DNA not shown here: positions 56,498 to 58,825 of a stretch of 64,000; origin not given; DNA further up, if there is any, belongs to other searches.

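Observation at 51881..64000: Non-canonical pseudaminic-acid-type nonulosonic acid cluster with extra tailoring enzymes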

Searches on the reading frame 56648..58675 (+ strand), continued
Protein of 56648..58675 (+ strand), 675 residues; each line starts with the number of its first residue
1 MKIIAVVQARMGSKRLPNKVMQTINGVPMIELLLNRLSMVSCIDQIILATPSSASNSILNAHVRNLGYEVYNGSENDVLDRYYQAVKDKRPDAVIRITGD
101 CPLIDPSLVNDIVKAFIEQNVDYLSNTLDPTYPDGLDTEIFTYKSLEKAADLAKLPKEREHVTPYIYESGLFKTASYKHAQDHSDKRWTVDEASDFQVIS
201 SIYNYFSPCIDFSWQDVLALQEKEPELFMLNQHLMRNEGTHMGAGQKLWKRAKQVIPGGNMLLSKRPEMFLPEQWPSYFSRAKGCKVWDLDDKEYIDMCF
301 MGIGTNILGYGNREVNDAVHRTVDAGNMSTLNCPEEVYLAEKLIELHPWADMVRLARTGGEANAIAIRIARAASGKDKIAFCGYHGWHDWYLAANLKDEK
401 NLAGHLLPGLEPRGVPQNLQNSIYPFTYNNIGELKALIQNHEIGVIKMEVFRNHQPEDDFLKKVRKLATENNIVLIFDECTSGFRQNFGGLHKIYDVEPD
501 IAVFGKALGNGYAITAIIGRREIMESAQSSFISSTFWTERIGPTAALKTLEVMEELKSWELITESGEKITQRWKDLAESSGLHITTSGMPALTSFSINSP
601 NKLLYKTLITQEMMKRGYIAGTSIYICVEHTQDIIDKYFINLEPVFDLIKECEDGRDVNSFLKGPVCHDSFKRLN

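Call 29: find_related_loci(query=window:56648-58675:+, collection=genome_contigs, flank=10000)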
Query window:56648-58675:+ (675 aa) in genome_contigs; peptide patterns used: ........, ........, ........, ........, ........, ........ (x = any residue, [..] = any of these).
600 stretches matched a pattern (row limit reached: there are more); 596 encode a relative of the query (tblastn E <= 1e-3); the best 80 are kept; 80 distinct loci.
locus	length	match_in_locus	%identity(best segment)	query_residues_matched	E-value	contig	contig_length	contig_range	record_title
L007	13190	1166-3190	70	1-675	0e+0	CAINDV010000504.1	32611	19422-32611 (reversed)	MAG: uncultured Verrucomicrobia bacterium isolate Loclat_bin-20771 genome assembly, contig: bin-20771:0504/1379, whole g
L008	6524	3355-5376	69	2-675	0e+0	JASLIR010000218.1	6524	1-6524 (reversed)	MAG: Alkanindiges sp. isolate UTK.bins.17 k141_19833792, whole genome shotgun sequence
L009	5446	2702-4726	69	1-675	0e+0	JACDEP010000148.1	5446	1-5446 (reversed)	MAG: Methylotenera sp. isolate MGR_bin363 SD2903_NODE_3654_length_5446_cov_0.660650, whole genome shotgun sequence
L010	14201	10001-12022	66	2-675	0e+0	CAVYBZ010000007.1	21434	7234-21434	MAG: uncultured Alphaproteobacteria bacterium isolate MFD01223.bin.1.34 genome assembly, contig: contig_112709, whole ge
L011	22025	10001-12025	67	1-675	0e+0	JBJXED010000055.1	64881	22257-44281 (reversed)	MAG: Burkholderiaceae bacterium isolate P.bin.211 k127_2967320, whole genome shotgun sequence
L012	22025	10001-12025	67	1-675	0e+0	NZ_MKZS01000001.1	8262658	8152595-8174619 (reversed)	Moorena bouillonii PNG strain PNG5-198 Ga0081470_101, whole genome shotgun sequence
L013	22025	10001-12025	68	1-675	0e+0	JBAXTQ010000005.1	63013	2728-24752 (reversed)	MAG: Methylococcaceae bacterium isolate ELA639 MAG639_5, whole genome shotgun sequence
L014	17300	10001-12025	67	1-675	0e+0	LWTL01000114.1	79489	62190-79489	MAG: Cycloclasticus sp. symbiont of Bathymodiolus heckerae isolate specimen P Ga0097674_1114, whole genome shotgun seque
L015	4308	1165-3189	65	1-675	0e+0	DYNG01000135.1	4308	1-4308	MAG TPA_asm: Desulfocapsa sulfexigens isolate SulCav_FS08_3_52_10 SulCav_FS08_3_14228_length_4308_cov_5_604514, whole ge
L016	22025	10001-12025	66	1-675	0e+0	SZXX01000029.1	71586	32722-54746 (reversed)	MAG: Chlorobium sp. isolate L227-2013-22 CA-L227-2013_233407, whole genome shotgun sequence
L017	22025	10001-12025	67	1-675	0e+0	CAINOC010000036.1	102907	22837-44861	MAG: uncultured Chlorobiaceae bacterium isolate B12_bin-2243 genome assembly, contig: bin-2243:036/120, whole genome sho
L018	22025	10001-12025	66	1-675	0e+0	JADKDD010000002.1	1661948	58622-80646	MAG: Rhodocyclaceae bacterium isolate OdNW_18-Q3-R42-56_BAT3C.215 tig00000156-10-16625490, whole genome shotgun sequence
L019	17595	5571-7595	66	1-675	0e+0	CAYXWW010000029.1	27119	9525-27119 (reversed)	MAG TPA_asm: uncultured Rhodoferax sp. isolate SRP219642_co6_14 genome assembly, contig: NODE_1312_length_27119_cov_6.73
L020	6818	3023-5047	65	1-675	0e+0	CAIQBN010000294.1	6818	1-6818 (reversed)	MAG: uncultured beta proteobacterium isolate Loclat_bin-18735 genome assembly, contig: bin-18735:294/703, whole genome s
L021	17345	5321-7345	66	1-675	0e+0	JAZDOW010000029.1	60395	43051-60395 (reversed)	MAG: Pseudomonadota bacterium isolate MEGAHIT-group-0.800 k141_16009328, whole genome shotgun sequence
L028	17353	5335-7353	64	1-675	0e+0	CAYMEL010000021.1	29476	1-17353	MAG TPA_asm: uncultured Chlorobium sp. isolate SRP167671_co2_47 genome assembly, contig: NODE_2083_length_29476_cov_60.3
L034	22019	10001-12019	65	3-675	0e+0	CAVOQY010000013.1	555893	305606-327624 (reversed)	MAG: uncultured delta proteobacterium isolate MFD09964.bin.1.284 genome assembly, contig: contig_8043, whole genome shot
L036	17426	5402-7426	64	1-675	0e+0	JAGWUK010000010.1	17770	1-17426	MAG: Burkholderiales bacterium isolate REEB395 contig-150_2964, whole genome shotgun sequence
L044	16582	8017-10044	62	1-675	0e+0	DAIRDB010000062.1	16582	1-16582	MAG TPA_asm: Gammaproteobacteria bacterium isolate CTOTU6221 NODE_929_length_16582_cov_4.020875, whole genome shotgun se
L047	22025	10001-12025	60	1-675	0e+0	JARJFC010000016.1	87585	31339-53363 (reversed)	Leptospira sp. 96542 NODE_16_length_87585_cov_25.258318, whole genome shotgun sequence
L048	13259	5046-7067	64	2-675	0e+0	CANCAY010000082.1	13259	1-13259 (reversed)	MAG: Chitinophagaceae bacterium isolate JR-DAM-100519-106 genome assembly, contig: JR-DAM-100519-C6767, whole genome sho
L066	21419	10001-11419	69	204-675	0e+0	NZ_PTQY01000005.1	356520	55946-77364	Rhodoferax sp. TS-BS-61-7 TS-BS-61-7-C5, whole genome shotgun sequence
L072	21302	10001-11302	71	242-675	0e+0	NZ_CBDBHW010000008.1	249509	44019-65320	MAG: Kiloniella sp. isolate 6a1c06d4-0908-4e79-a8e0-5880aca50c69 contig_8, whole genome shotgun sequence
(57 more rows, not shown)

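Call 41: list_cluster_members(proteins=[window:56648-58675:+, window:53699-54619:+, window:59760-60407:+, window:61172-62215:+, window:19777-22026:+, window:2530-4701:+, window:26863-28650:-, window:7969-9399:+, L003:11493-13280:+, L003:14074-14658:+])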
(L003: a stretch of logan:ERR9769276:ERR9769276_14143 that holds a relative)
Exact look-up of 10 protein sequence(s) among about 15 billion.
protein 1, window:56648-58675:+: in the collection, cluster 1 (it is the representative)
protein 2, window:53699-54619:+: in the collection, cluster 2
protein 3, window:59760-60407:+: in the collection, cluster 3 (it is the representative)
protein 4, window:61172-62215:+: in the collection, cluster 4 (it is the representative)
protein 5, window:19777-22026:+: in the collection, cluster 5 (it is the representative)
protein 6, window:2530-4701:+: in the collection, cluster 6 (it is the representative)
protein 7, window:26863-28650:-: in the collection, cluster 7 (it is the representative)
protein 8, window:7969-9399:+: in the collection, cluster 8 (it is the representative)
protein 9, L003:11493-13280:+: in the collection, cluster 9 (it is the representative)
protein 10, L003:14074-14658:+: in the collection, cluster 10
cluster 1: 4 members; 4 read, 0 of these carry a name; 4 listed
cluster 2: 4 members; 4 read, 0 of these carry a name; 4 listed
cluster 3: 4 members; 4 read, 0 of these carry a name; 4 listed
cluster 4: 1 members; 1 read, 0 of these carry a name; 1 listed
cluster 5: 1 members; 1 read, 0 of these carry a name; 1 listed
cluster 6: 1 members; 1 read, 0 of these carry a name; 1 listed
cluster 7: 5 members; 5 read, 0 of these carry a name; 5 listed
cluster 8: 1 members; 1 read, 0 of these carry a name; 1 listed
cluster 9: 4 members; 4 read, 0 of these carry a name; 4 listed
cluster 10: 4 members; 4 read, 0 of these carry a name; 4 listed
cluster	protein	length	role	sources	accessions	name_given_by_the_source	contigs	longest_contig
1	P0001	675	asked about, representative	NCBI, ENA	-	-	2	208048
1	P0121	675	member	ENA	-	-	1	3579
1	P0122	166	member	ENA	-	-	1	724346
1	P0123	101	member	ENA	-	-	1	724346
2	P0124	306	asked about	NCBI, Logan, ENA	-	-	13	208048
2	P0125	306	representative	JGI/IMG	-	-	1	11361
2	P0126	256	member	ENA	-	-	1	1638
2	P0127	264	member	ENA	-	-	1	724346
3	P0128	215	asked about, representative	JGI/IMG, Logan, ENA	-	-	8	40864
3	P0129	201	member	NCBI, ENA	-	-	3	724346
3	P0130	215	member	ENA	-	-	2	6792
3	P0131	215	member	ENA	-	-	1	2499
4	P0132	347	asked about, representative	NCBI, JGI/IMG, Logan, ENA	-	-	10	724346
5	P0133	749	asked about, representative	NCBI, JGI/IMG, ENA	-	-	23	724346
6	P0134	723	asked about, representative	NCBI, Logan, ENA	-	-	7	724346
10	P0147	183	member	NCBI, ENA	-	-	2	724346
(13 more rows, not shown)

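Call 42: find_encoding_contigs(protein=P0147, flank=10000, max_places=3)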
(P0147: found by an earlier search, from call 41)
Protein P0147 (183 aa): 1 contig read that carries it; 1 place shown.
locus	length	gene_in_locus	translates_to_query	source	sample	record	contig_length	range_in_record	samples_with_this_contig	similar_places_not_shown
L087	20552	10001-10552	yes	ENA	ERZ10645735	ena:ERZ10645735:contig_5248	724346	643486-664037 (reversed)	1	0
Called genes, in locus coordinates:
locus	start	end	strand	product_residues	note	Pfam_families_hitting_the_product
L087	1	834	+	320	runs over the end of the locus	PF01408:GFO_IDH_MocA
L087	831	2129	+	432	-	PF01041:DegT_DnrJ_EryC1, PF01212:Beta_elim_lyase (weak)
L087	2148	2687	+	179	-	PF13302:Acetyltransf_3, PF13523:Acetyltransf_8 (weak)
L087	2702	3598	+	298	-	-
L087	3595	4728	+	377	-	-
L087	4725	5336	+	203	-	PF00117:GATase, PF01965:DJ-1_PfpI (weak), PF07685:GATase_3, PF01174:SNO (faint)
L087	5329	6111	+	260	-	PF00977:His_biosynth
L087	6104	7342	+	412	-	-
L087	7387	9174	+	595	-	-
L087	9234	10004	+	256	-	PF00483:NTP_transferase, PF12804:NTP_transf_3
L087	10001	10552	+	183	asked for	PF00908:dTDP_sugar_isom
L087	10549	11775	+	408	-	PF08421:Methyltransf_13, PF13489:Methyltransf_23, PF08242:Methyltransf_12 (weak), PF08484:Methyltransf_14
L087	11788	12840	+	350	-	PF01073:3Beta_HSD, PF01370:Epimerase, PF02719:Polysacc_synt_2 (weak), PF04321:RmlD_sub_bind, PF16363:GDP_Man_Dehyd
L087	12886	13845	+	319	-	PF01135:PCMT (weak), PF13489:Methyltransf_23, PF05175:MTS (weak), PF02353:CMAS, PF13847:Methyltransf_31, PF08241:Methyltransf_11, PF08242:Methyltransf_12, PF13649:Methyltransf_25, +2 more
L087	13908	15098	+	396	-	PF00919:UPF0004 (weak), PF04055:Radical_SAM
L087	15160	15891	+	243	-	PF04989:RMNT_CmcI, PF13578:Methyltransf_24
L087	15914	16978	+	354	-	-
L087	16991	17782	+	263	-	PF02668:TauD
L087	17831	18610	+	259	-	-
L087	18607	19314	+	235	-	PF13489:Methyltransf_23, PF01728:FtsJ (weak), PF03848:TehB, PF06325:PrmA (weak), PF13847:Methyltransf_31, PF08241:Methyltransf_11, PF08242:Methyltransf_12, PF13649:Methyltransf_25, +1 more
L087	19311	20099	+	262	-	PF13489:Methyltransf_23, PF02353:CMAS, PF05219:DREV (weak), PF13847:Methyltransf_31, PF08241:Methyltransf_11, PF08242:Methyltransf_12, PF13649:Methyltransf_25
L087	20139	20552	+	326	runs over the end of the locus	-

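Call 44: search_protein_families(library=ncbifam, proteins=[L087:10549-11775:+, L087:11788-12840:+, L087:12886-13845:+, L087:13908-15098:+, L087:15160-15891:+, L087:15914-16978:+, L087:16991-17782:+, L087:17831-18610:+, L087:18607-19314:+, L087:19311-20099:+], max_evalue=0.00001)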
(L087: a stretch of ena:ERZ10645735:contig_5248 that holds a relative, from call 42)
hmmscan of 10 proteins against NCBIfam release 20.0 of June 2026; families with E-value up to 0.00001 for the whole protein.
L087:10549-11775:+ (408 aa): 0 families

L087:11788-12840:+ (350 aa): 7 families
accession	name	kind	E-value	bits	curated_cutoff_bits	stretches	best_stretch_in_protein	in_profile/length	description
TIGR01179.1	galE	equivalog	2.3e-21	76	262.3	1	2-259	1-271/332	UDP-glucose 4-epimerase GalE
TIGR01181.1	dTDP_gluc_dehyt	equivalog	1.5e-14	53.8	365.1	1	3-292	2-293/321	dTDP-glucose 4,6-dehydratase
TIGR04180.1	EDH_00030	hypoth_equivalog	1.5e-13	50.5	475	1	3-274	1-266/297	NAD-dependent 4,6-dehydratase LegB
NF043036.1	ErythonDh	equivalog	1.4e-10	40.9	325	1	1-162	1-164/321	D-erythronate dehydrogenase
TIGR02197.1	heptose_epim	equivalog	2.4e-10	40.1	274.6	1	3-173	1-167/316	ADP-glyceromanno-heptose 6-epimerase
NF007956.0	PRK10675.1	subfamily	2e-09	37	394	1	1-181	1-185/338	UDP-glucose 4-epimerase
TIGR01214.1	rmlD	equivalog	1.2e-08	34.4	224.05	1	3-166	2-143/285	dTDP-4-dehydrorhamnose reductase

L087:12886-13845:+ (319 aa): 22 families
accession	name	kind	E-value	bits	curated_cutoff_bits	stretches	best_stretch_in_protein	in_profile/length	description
TIGR01983.1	UbiG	equivalog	1e-17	64.2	102.95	1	66-171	47-150/228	bifunctional 2-polyprenyl-6-hydroxyphenol methylase/3-demethylubiquinol 3-O-methyltransferase UbiG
TIGR02021.1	BchM-ChlM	equivalog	6.3e-14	51.9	158.9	1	53-151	39-132/218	magnesium protoporphyrin IX methyltransferase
NF043040.1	corrin_prot_MT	hypoth_equivalog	3.2e-13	49.6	180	1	56-171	29-146/216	corrinoid protein-associated methyltransferase CpaM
TIGR02072.1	BioC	equivalog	5.6e-12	46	184.95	1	58-188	23-148/244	malonyl-ACP O-methyltransferase BioC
NF008264.0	PRK11036.1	equivalog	2.7e-09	36.9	366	1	59-170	35-145/261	tRNA uridine 5-oxyacetic acid(34) methyltransferase CmoM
TIGR04290.1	meth_Rta_06860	hypoth_equivalog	4.2e-09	36.2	300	1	67-163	48-141/226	TIGR04290 family methyltransferase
NF053839.1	CPFASynBruc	equivalog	1e-08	34.6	600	1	68-175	174-279/410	cyclopropane fatty acid synthase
NF040703.1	cyclopro_CfaB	exception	1e-08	34.4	650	1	70-173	161-264/393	C17 cyclopropane fatty acid synthase CfaB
NF041536.1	ArsM_DUF2284_UU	exception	1.7e-08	33.3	575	1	69-171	77-179/459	arsenite methyltransferase/DUF2284 domain selenoprotein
TIGR04345.1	ovoA_Cterm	equivalog_domain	1.8e-08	34.2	170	1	56-112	31-84/242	putative 4-mercaptohistidine N1-methyltransferase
NF045667.1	MTase_DVU1556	equivalog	1.2e-07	31.5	155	1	68-112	22-67/213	DVU_1556 family methyltransferase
NF040539.1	AST_met_ArsM_2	exception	1.3e-07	31.7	240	1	68-172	56-163/262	putative arsinothricin biosynthesis methyltransferase ArsM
NF041537.1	ArsM_AhpD_UU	exception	2e-07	30.1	510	1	70-171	78-179/345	arsenite methyltransferase/AhpD domain selenoprotein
NF011650.0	PRK15068.1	equivalog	2.3e-07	30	209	1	67-171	121-224/324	tRNA 5-methoxyuridine(34)/uridine 5-oxyacetic acid(34) synthase CmoB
NF008686.0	PRK11705.1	equivalog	3.3e-07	29.7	400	1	70-173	169-266/383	cyclopropane fatty acyl phospholipid synthase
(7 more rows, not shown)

L087:13908-15098:+ (396 aa): 8 families
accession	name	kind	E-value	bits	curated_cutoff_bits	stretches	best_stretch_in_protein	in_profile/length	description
TIGR00089.1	TIGR00089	subfamily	1.8e-48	165.4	251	1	11-341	9-342/429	MiaB/RimO family radical SAM methylthiotransferase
TIGR01578.1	MiaB-like-B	hypoth_equivalog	5.5e-45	153.9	314.7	1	11-316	9-310/421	tRNA (N(6)-L-threonylcarbamoyladenosine(37)-C(2))-methylthiotransferase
TIGR01579.1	MiaB-like-C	equivalog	3.3e-36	125.5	357.05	1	15-316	10-316/416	tRNA (N(6)-L-threonylcarbamoyladenosine(37)-C(2))-methylthiotransferase MtaB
TIGR01125.1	TIGR01125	equivalog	5.1e-36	124.7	356.95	1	17-326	15-325/432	30S ribosomal protein S12 methylthiotransferase RimO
TIGR01574.1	miaB-methiolase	equivalog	2.8e-25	89.3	355.3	1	11-360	9-366/437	tRNA (N6-isopentenyl adenosine(37)-C2)-methylthiotransferase MiaB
NF010916.0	PRK14336.1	equivalog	3.9e-12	45.7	606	1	143-322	127-308/418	tRNA (N6-isopentenyl adenosine(37)-C2)-methylthiotransferase MiaB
TIGR04013.1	B12_SAM_MJ_1487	hypoth_equivalog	3.6e-11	42.5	251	1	137-319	144-334/382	TIGR04013 family B12-binding domain/radical SAM domain-containing protein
TIGR04014.1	B12_SAM_MJ_0865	equivalog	2.3e-08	33.2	360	1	142-315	161-333/434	methyl-coenzyme M reductase glutamine C-methyltransferase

L087:15160-15891:+ (243 aa): 1 family
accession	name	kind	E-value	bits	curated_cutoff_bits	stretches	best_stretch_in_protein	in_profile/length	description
NF045824.1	RhmsylMtase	equivalog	7.7e-30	104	400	1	28-242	19-225/226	rhamnosyl O-methyltransferase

L087:15914-16978:+ (354 aa): 1 family
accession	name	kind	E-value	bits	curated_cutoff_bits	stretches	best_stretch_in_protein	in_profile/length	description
TIGR04440.1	glyco_TIGR04440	domain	9.1e-37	126.9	70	1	9-214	2-215/215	TIGR00180 family glycosyltransferase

L087:16991-17782:+ (263 aa): 0 families

L087:17831-18610:+ (259 aa): 0 families

L087:18607-19314:+ (235 aa): 23 families
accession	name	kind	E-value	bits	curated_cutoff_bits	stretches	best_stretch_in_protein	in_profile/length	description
TIGR04290.1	meth_Rta_06860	hypoth_equivalog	1.1e-11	44.6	300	1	88-161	51-125/226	TIGR04290 family methyltransferase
NF011529.0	PRK14968.1-3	equivalog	4.8e-11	42.4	162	1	85-159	33-106/198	putative methyltransferase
TIGR01983.1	UbiG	equivalog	2.6e-10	40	102.95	1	87-191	50-155/228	bifunctional 2-polyprenyl-6-hydroxyphenol methylase/3-demethylubiquinol 3-O-methyltransferase UbiG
NF047649.1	MTase_UXPK_star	exception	1.3e-09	37.5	460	1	84-187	75-181/283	methyltransferase/UXPK-star double selenoprotein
NF008992.0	PRK12335.1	equivalog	1.4e-09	37.5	303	1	83-187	120-223/289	SAM-dependent methyltransferase TehB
NF008405.0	PRK11207.1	equivalog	2.2e-09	37.1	218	1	82-189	27-134/198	tellurite resistance methyltransferase TehB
NF043040.1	corrin_prot_MT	hypoth_equivalog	2.3e-09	37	180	1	74-187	29-147/216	corrinoid protein-associated methyltransferase CpaM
TIGR02072.1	BioC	equivalog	2.8e-09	37.1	184.95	1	87-187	35-132/244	malonyl-ACP O-methyltransferase BioC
NF002463.0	PRK01683.1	equivalog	4.1e-09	36.4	297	1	87-186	32-127/258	trans-aconitate 2-methyltransferase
TIGR02021.1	BchM-ChlM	equivalog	5.7e-09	35.7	158.9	1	88-160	56-127/218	magnesium protoporphyrin IX methyltransferase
NF053839.1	CPFASynBruc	equivalog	1.6e-08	33.9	600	1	83-189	171-278/410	cyclopropane fatty acid synthase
NF041536.1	ArsM_DUF2284_UU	exception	1.8e-08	33.1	575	1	84-189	74-182/459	arsenite methyltransferase/DUF2284 domain selenoprotein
NF041537.1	ArsM_AhpD_UU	exception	4.7e-08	32.2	510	1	84-188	74-181/345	arsenite methyltransferase/AhpD domain selenoprotein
TIGR00479.1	rumA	equivalog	8.9e-08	31.4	183.55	1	85-145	292-352/432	23S rRNA (uracil(1939)-C(5))-methyltransferase RlmD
TIGR00477.1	tehB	equivalog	1.3e-07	31.2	219.5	1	82-189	70-176/238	tellurite resistance methyltransferase TehB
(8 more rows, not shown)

L087:19311-20099:+ (262 aa): 4 families
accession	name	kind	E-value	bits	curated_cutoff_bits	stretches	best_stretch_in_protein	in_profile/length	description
TIGR01983.1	UbiG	equivalog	3.7e-10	39.5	102.95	1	68-168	46-152/228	bifunctional 2-polyprenyl-6-hydroxyphenol methylase/3-demethylubiquinol 3-O-methyltransferase UbiG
NF045667.1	MTase_DVU1556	equivalog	5.7e-09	35.7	155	1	61-215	12-163/213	DVU_1556 family methyltransferase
NF008686.0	PRK11705.1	equivalog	3.5e-08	32.9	400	1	70-167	166-265/383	cyclopropane fatty acyl phospholipid synthase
NF053839.1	CPFASynBruc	equivalog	6.3e-06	25.4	600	1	69-167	172-276/410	cyclopropane fatty acid synthase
